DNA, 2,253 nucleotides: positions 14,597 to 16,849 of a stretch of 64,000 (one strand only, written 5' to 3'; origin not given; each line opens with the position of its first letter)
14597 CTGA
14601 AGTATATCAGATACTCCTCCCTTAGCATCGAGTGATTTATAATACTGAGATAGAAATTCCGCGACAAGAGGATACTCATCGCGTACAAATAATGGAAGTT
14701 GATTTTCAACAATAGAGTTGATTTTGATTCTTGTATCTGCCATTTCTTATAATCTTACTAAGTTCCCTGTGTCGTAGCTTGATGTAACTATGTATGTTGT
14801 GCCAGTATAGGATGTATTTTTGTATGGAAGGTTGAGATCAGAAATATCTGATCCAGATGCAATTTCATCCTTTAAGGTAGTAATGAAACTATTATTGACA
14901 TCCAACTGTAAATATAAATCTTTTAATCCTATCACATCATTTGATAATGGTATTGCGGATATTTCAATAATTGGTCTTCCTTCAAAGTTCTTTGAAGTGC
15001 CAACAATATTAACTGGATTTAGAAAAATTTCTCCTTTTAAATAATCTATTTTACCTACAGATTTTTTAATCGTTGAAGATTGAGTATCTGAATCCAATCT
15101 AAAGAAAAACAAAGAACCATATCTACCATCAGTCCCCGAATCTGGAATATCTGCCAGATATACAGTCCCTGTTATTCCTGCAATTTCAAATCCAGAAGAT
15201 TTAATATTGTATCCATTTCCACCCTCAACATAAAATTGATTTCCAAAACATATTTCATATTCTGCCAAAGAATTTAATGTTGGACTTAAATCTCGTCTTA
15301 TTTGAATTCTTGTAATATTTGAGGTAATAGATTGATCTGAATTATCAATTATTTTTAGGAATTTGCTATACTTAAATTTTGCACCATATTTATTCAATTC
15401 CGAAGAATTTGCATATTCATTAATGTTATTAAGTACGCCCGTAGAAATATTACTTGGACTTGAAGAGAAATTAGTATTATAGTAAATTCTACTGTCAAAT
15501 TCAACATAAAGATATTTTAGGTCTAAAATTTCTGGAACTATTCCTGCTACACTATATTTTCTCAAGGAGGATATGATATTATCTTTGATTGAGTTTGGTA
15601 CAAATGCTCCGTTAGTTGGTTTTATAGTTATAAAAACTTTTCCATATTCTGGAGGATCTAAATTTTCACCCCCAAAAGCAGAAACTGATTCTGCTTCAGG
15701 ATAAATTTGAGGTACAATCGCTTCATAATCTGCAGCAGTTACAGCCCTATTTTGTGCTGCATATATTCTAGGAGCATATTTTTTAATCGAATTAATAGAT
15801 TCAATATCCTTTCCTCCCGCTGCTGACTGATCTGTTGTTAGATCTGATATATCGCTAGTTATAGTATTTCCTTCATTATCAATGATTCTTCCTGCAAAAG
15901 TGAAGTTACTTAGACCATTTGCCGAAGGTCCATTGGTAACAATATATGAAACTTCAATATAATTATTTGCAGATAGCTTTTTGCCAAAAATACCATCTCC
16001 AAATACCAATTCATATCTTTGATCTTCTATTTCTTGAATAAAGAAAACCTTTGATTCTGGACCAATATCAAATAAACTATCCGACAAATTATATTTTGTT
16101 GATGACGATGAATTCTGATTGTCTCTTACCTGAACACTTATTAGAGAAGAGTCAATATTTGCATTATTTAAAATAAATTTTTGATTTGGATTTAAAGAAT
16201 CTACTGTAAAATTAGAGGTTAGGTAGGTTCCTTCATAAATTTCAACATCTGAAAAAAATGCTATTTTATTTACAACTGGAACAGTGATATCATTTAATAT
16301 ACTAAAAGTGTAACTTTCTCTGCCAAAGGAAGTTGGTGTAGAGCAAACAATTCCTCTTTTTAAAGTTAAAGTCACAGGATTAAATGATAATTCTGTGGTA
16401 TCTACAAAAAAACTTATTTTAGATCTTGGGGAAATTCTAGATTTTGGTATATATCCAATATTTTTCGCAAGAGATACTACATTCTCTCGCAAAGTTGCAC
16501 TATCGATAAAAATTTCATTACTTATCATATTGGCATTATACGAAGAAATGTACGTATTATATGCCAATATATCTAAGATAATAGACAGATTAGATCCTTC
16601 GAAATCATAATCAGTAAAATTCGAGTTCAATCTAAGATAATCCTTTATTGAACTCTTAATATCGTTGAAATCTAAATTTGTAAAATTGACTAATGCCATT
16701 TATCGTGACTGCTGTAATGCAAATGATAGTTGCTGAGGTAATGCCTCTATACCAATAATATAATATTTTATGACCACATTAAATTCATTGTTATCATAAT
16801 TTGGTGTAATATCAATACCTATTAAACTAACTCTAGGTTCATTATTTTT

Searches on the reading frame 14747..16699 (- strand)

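Call 52: search_protein_families(library=pfam, proteins=[window:14747-16699:-], max_evalue=0.01)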
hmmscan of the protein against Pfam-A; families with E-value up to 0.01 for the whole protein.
window:14747-16699:- (650 aa): 3 families
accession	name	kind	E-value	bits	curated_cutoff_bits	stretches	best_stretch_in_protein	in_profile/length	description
PF21379.2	Gp6-like_1st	-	3.2e-15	56.1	27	1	11-83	2-74/74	Baseplate wedge protein gp6-like, helical domain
PF21871.1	Gp6_C-III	-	1.3e-05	25.6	27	1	396-469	2-75/76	Baseplate structural protein gp6, C-terminal domain III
PF21387.2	Gp6_C-I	-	0.00046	20.7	27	1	321-391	1-68/69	Baseplate structural protein gp6, C-terminal domain I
